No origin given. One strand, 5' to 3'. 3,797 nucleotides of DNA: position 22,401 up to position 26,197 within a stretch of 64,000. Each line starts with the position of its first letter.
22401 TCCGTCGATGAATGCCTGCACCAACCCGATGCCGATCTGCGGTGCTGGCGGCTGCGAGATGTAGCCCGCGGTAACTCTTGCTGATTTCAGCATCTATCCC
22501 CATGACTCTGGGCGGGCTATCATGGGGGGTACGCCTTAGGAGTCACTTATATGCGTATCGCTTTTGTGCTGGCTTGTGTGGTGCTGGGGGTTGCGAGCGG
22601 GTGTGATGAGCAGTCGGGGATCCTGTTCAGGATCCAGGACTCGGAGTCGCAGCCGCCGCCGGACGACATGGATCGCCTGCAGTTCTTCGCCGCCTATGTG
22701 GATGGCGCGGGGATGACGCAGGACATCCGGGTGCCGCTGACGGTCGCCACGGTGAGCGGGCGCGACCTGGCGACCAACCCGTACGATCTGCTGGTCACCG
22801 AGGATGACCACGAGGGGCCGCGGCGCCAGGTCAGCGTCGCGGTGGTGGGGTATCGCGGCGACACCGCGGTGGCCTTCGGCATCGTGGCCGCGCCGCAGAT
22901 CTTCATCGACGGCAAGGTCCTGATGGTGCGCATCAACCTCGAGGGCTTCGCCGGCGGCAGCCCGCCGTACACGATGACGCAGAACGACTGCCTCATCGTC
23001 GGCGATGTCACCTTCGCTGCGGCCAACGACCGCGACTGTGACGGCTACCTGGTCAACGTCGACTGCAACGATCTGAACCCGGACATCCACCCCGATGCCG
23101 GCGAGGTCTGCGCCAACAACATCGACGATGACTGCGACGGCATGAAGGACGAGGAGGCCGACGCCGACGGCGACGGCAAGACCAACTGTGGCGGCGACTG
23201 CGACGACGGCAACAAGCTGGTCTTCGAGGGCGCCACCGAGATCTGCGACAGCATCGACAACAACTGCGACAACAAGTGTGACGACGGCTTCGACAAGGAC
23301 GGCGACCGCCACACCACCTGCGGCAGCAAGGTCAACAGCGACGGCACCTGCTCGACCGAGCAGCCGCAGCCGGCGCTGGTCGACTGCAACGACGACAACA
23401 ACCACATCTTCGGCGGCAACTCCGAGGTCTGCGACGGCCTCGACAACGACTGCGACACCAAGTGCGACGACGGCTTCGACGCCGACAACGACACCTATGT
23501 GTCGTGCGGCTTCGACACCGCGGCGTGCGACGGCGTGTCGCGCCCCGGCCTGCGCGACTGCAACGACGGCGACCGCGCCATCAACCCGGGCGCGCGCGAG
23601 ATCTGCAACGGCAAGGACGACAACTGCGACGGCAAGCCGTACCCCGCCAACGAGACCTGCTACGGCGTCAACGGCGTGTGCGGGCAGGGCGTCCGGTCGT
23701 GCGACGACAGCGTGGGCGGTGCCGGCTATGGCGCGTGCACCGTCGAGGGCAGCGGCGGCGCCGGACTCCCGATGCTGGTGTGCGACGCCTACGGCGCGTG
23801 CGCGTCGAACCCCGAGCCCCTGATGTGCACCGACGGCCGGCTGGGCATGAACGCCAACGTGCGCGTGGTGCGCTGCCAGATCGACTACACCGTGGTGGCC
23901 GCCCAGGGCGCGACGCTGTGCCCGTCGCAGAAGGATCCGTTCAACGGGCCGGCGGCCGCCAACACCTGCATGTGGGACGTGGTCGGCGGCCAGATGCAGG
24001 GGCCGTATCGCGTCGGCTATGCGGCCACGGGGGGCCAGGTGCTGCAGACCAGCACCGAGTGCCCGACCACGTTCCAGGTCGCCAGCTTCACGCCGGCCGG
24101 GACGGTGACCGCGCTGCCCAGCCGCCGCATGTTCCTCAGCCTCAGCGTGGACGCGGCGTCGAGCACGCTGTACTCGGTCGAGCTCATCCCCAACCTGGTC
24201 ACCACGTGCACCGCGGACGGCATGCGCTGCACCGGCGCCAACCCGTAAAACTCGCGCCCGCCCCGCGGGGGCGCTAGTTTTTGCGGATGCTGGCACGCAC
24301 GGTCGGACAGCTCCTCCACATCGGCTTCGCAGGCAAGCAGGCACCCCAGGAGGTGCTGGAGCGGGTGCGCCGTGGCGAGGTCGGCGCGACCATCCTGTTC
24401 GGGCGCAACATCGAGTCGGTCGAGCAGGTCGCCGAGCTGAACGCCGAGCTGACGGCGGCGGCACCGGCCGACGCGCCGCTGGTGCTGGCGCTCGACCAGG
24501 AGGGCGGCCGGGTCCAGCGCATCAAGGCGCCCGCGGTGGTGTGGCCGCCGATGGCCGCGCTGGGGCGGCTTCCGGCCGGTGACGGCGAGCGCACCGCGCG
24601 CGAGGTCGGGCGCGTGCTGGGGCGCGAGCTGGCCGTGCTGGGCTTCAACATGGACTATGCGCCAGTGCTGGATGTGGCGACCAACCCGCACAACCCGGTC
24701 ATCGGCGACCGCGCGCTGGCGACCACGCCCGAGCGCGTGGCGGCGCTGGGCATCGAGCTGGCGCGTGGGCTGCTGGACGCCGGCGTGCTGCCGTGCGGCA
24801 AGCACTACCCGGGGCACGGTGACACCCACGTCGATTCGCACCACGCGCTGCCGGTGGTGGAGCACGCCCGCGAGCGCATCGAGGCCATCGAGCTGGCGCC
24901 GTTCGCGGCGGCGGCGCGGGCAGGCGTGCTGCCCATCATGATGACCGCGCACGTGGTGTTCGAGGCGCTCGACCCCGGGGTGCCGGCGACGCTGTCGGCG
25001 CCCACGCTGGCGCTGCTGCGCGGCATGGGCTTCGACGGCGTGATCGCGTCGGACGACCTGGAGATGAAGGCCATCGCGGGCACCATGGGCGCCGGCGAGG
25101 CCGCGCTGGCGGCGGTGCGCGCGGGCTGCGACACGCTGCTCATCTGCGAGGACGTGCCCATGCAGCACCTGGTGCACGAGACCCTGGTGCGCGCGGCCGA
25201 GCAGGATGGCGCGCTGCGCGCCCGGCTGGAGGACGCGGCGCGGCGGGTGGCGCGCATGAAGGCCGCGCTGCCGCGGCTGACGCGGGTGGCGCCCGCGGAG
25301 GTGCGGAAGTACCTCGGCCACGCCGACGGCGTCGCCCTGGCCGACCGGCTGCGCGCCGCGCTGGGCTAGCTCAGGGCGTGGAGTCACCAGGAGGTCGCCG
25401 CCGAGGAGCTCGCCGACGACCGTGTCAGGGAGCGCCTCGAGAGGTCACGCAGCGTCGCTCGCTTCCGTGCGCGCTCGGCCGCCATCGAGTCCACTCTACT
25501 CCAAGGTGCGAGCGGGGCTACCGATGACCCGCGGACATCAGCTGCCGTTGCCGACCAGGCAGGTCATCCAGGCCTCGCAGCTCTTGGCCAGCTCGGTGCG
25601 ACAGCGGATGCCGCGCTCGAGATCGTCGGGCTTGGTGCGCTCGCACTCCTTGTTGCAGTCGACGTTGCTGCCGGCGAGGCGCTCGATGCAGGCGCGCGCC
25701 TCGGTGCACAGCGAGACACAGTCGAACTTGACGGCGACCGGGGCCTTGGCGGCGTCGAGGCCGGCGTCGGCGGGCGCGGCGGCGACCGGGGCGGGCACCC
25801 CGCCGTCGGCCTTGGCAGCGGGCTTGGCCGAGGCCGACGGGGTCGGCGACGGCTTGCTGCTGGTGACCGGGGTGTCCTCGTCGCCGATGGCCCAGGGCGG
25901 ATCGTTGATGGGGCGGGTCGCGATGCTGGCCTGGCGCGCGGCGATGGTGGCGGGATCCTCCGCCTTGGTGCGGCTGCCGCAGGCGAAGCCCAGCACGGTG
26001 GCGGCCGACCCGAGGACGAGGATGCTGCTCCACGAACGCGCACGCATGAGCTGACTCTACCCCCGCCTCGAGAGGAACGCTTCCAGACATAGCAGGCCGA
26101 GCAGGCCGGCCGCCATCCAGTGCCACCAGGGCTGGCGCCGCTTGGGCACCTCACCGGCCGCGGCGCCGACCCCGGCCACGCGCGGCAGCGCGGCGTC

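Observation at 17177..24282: Two-gene operon of extreme Cys/Asp-rich lipoproteins, divergent from an outer-membrane barrel gene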

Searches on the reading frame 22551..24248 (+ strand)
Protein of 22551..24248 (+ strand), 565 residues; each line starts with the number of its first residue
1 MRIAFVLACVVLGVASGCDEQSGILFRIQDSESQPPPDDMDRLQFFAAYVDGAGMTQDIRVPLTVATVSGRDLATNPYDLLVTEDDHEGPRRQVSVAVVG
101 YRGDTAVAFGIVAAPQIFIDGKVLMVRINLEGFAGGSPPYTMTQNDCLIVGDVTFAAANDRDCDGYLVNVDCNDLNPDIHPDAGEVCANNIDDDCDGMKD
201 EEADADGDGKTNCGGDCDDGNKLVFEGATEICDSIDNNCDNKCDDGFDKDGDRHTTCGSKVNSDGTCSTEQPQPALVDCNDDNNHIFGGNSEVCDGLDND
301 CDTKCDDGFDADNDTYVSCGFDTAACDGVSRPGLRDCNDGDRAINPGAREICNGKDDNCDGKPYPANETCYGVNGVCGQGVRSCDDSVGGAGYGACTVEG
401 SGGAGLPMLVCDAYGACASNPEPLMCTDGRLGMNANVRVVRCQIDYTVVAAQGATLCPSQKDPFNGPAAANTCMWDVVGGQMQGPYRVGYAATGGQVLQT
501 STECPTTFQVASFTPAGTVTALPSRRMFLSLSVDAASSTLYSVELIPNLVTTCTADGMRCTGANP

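Call 4: search_protein_families(library=pfam, proteins=[window:22551-24248:+], max_evalue=0.1)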
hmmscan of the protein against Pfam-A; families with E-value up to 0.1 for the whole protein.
window:22551-24248:+ (565 aa): 2 families
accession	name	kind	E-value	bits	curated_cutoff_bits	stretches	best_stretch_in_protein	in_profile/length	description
PF11617.13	Cu-binding_MopE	-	7.8e-28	96.8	27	4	336-361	1-26/30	Putative metal-binding motif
PF03895.21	YadA_anchor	-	0.036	14.6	22.7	0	93-113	10-30/60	YadA-like membrane anchor domain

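Call 5: search_protein_families(library=ncbifam, proteins=[window:22551-24248:+], max_evalue=0.1)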
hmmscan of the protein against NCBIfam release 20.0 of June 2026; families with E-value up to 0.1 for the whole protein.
window:22551-24248:+ (565 aa): 0 families

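Call 9: find_encoding_contigs(protein=window:22551-24248:+, flank=10000, max_places=4)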
Protein window:22551-24248:+ (565 aa): no gene with exactly this product is on record in the collection.

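Call 25: search_solved_structures(query=window:22551-24245:+, max_evalue=1, show_alignments=3)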
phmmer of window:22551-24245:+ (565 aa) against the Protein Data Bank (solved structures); distinct sequences matched with E-value up to 1: 1.
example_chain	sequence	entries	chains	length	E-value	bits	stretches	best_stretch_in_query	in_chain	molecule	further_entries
2vov_A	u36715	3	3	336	3.9e-05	26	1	160-200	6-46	SURFACE-ASSOCIATED PROTEIN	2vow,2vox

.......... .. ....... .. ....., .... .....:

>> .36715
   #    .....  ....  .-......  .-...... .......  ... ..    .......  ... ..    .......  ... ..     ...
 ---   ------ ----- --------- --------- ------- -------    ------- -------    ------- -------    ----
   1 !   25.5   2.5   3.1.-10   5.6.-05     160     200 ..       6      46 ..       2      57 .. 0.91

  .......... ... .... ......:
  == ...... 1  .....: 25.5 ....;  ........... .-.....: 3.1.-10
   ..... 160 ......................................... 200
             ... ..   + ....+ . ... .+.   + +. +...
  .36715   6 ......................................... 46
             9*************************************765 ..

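Call 31: find_homologous_proteins(query=window:22551-24245:+, max_evalue=0.00001)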
Query window:22551-24245:+ (565 aa): 2001 proteins with E <= 0.00001 among 8000 candidates; the best 120 are listed.
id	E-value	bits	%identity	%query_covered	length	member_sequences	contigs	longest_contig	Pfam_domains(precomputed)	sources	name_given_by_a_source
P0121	0.0e+0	1188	91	100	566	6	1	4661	PF11617.14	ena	-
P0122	8.5e-263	892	69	97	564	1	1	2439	PF11617.14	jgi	-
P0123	1.1e-91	327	37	99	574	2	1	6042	PF11617.14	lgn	-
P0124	2.6e-89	319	37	100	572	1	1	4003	PF11617.14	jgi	jgi:hypothetical protein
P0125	6.2e-88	314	38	98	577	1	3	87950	PF11617.14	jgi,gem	-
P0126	9.5e-84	301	36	99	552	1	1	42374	PF11617.14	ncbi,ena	-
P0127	5.8e-83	298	36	100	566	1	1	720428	PF11617.14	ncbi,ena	-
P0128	3.8e-80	289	36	100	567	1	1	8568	PF11617.14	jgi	-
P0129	7.0e-79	284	40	34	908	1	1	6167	PF11617.14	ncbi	-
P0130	4.1e-78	282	43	37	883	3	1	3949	PF11617.14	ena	-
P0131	1.6e-77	280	36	98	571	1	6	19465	PF11617.14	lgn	-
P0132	3.5e-76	276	37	92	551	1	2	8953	PF11617.14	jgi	jgi:hypothetical protein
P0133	1.0e-75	274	45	34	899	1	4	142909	PF11617.14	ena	-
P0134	3.6e-75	272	39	34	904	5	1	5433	PF11617.14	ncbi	-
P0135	5.3e-73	265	35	99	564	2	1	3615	PF11617.14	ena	-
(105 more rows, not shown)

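Call 42: predict_structure(alignment_id=A2)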
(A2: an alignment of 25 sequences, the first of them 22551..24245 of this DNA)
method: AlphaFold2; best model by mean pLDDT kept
length: 565 residues; sequences in the alignment: 25
mean_pLDDT: 83.9   pTM: 0.49
mean pLDDT of the five models: 83.9, 83.4, 83.3, 83.0, 81.8
residues with pLDDT >= 90: 138; 70-90: 366; 50-70: 58; < 50: 3
segments of 3 or more residues with pLDDT < 50: none
pLDDT, mean of each block of 10 residues (from residue 1): 67 54 88 87 86 61 70 88 70 86 90 87 90 82 80 79 83 86 84 87 85 84 89 88 89 91 87 90 92 92 89 89 86 87 87 87 84 87 83 82 76 90 86 88 88 81 83 87 87 81 88 69 87 86 93 87 70
secondary structure, 60 per line:
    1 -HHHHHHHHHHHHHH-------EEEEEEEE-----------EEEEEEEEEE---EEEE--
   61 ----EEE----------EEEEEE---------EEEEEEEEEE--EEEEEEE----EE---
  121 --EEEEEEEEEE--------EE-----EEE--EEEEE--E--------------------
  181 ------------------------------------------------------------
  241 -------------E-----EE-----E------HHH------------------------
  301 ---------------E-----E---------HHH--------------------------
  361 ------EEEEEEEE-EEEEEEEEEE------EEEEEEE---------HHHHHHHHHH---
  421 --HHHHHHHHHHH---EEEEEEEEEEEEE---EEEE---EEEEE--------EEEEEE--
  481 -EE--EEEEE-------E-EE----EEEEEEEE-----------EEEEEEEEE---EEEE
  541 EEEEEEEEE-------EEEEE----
elements in order: H2-15 E23-30 E42-51 E55-58 E65-67 E78-83 E93-102 E105-111 E123-132 E148-150 E153-157 E367-374 E376-385 E392-398 H408-417 H423-433 E437-449 E453-456 E460-464 E473-478 E486-490 E506-513 E525-533 E537-549 E557-561

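Call 46: fold_search(model_id=the predicted structure, library=pdb)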
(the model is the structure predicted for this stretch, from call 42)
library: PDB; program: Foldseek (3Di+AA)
matches with E <= 10: 1321; with E <= 0.001: 0
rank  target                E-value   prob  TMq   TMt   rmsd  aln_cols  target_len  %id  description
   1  5wec_A                1.1e-03  1.00  0.15  0.59   5.6       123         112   15  Structure of an alternative pilotin from the type II secretion system of Vibrio cholerae (released 2018-07-11)
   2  5wec_B                3.8e-03  1.00  0.15  0.58   5.3       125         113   14  Structure of an alternative pilotin from the type II secretion system of Vibrio cholerae (released 2018-07-11)
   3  3qs3_J                4.2e-03  0.94  0.12  0.30   7.9       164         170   12  Crystal structure of the biofilm forming subunit of the E. coli common pilus: donor strand complemented (DSC) EcpA (released 2012-02-22)
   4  2yjl_B                4.7e-03  1.00  0.14  0.56   4.6       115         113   16  Structural characterization of a secretin pilot protein from the type III secretion system (T3SS) of Pseudomonas aerug (released 2011-08-10)
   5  9ixt_B                7.8e-03  0.51  0.13  0.25  19.9       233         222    9  Crystal structure of TEAD3 YAP binding domain with compound 2 (released 2025-04-16)
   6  2yjl_C                1.1e-02  1.00  0.14  0.60   3.9       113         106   13  Structural characterization of a secretin pilot protein from the type III secretion system (T3SS) of Pseudomonas aerug (released 2011-08-10)
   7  8zbh_A                1.2e-02  0.51  0.13  0.26  18.5       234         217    9  Crystal structure of TEAD3 YAP binding domain with compound 3 (released 2025-04-16)
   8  6q36_B                1.2e-02  0.41  0.13  0.25  20.0       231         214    7  TEAD4(216-434) complexed with optimized peptide 9 and myristoate (covalently bound) at 2.01A resolution: Structure-bas (released 2019-07-03)
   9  6fm5                  1.2e-02  0.75  0.13  0.35  12.3       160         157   15  Crystal structure of self-complemented CsuA/B major subunit from archaic chaperone-usher Csu pili of Acinetobacter bauma (released 2018-09-26)
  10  8q68_A                1.2e-02  0.35  0.12  0.25  19.6       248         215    9  Crystal structure of TEAD1-YBD in complex with irreversible compound SWTX-143 (released 2023-10-04)
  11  8q68_B                1.3e-02  0.44  0.13  0.27  19.3       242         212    9  Crystal structure of TEAD1-YBD in complex with irreversible compound SWTX-143 (released 2023-10-04)
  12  7cnl_D                1.5e-02  0.75  0.13  0.26   9.6       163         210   10  Crystal structure of TEAD3 in complex with VT105 (released 2021-04-28)
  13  8s6y_DDD              1.5e-02  0.54  0.14  0.29  18.4       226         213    8  Co-crystal structure of TEAD1 with OPN-9652 (released 2025-07-30)
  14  3qs3_B                1.5e-02  0.41  0.10  0.21   9.6       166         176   14  Crystal structure of the biofilm forming subunit of the E. coli common pilus: donor strand complemented (DSC) EcpA (released 2012-02-22)
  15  6gek_B                1.5e-02  0.38  0.13  0.26  19.1       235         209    8  TEAD4 (216-434);Y429F COMPLEXED WITH YAP PEPTIDE (60-100) AND MYRISTOATE (COVALENTLY BOUND) AT 2.28A (P212121 CRYSTAL  (released 2018-09-19)
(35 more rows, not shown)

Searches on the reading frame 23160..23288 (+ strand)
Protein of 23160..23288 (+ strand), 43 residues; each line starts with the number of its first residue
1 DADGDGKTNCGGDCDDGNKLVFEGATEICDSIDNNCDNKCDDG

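Call 65: search_solved_structures(query=A3, max_evalue=10, show_alignments=5)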
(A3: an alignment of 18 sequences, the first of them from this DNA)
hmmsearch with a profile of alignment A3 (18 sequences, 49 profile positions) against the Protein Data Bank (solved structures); distinct sequences matched with E-value up to 10: 5.
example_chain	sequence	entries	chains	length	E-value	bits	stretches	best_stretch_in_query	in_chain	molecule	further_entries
2vov_A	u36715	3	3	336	2.9e-07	33.5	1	1-45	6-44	SURFACE-ASSOCIATED PROTEIN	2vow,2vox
5w7a_B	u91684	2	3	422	0.014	18.5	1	1-37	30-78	Acyloxyacyl hydrolase large subunit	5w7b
5w7d_A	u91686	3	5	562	0.034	17.3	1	3-38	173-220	Acyloxyacyl hydrolase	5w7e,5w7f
5w7c_C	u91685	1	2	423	0.036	17.2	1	1-37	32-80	Acyloxyacyl hydrolase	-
5w78_B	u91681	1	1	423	0.036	17.2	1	1-37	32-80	Acyloxyacyl hydrolase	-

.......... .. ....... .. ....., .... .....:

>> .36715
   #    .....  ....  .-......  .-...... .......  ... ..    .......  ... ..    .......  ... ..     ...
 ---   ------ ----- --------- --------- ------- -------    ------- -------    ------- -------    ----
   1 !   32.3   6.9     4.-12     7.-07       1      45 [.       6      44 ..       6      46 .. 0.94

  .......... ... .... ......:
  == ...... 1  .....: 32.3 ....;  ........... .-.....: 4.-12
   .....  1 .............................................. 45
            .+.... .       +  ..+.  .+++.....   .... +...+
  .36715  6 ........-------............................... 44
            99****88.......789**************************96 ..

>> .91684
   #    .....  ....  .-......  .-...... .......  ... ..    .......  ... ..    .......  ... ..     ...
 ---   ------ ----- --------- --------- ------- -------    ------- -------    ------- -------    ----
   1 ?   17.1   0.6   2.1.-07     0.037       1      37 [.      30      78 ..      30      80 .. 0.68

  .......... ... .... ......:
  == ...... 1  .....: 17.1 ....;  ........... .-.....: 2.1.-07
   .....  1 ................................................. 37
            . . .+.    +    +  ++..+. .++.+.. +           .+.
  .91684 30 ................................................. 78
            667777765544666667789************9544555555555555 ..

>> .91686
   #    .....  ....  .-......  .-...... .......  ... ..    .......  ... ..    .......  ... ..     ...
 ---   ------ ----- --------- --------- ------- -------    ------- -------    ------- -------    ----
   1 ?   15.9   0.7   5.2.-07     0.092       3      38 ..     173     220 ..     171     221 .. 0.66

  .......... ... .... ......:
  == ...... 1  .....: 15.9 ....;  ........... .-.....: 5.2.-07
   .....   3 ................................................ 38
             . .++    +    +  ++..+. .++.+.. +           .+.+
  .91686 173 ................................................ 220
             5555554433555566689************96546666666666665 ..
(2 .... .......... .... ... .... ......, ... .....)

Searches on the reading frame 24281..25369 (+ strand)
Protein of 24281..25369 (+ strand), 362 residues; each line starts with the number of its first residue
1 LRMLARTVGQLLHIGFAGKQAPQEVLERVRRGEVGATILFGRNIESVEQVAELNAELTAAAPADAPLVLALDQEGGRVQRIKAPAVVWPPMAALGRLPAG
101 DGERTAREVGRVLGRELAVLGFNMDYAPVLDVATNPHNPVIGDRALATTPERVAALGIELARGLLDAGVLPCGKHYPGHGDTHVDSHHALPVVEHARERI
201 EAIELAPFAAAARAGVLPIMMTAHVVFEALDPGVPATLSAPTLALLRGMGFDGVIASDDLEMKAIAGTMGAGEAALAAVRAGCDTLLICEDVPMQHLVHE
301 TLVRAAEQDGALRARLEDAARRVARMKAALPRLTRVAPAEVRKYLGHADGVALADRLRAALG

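Call 18: search_protein_families(library=ncbifam, proteins=[window:24281-25369:+], max_evalue=0.01)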
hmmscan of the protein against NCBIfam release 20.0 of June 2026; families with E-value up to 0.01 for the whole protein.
window:24281-25369:+ (362 aa): 2 families
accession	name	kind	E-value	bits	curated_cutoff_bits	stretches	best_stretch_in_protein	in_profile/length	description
NF003740.0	PRK05337.1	equivalog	2.1e-68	231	207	1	12-316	5-308/340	beta-N-acetylhexosaminidase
NF011678.0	PRK15098.1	equivalog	1.2e-06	27.2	666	1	5-327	48-353/765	beta-glucosidase BglX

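Call 19: search_protein_families(library=pfam, proteins=[window:24281-25369:+], max_evalue=0.01)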
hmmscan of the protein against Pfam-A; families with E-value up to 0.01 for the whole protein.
window:24281-25369:+ (362 aa): 1 family
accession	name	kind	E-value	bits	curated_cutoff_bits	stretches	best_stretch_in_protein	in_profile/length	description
PF00933.27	Glyco_hydro_3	-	2.2e-71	241.3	27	1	4-325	2-315/316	Glycosyl hydrolase family 3 N terminal domain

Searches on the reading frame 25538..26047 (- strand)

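Call 18: search_protein_families(library=ncbifam, proteins=[window:25538-26047:-], max_evalue=0.01)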
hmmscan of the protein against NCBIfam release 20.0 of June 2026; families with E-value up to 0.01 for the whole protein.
window:25538-26047:- (169 aa): 1 family
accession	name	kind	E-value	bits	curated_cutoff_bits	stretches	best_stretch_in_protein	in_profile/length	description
NF033761.1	gliding_GltJ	equivalog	0.00081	18.6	450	1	9-107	380-473/671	adventurous gliding motility protein GltJ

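Call 19: search_protein_families(library=pfam, proteins=[window:25538-26047:-], max_evalue=0.01)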
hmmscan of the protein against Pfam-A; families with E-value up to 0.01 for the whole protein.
window:25538-26047:- (169 aa): 0 families
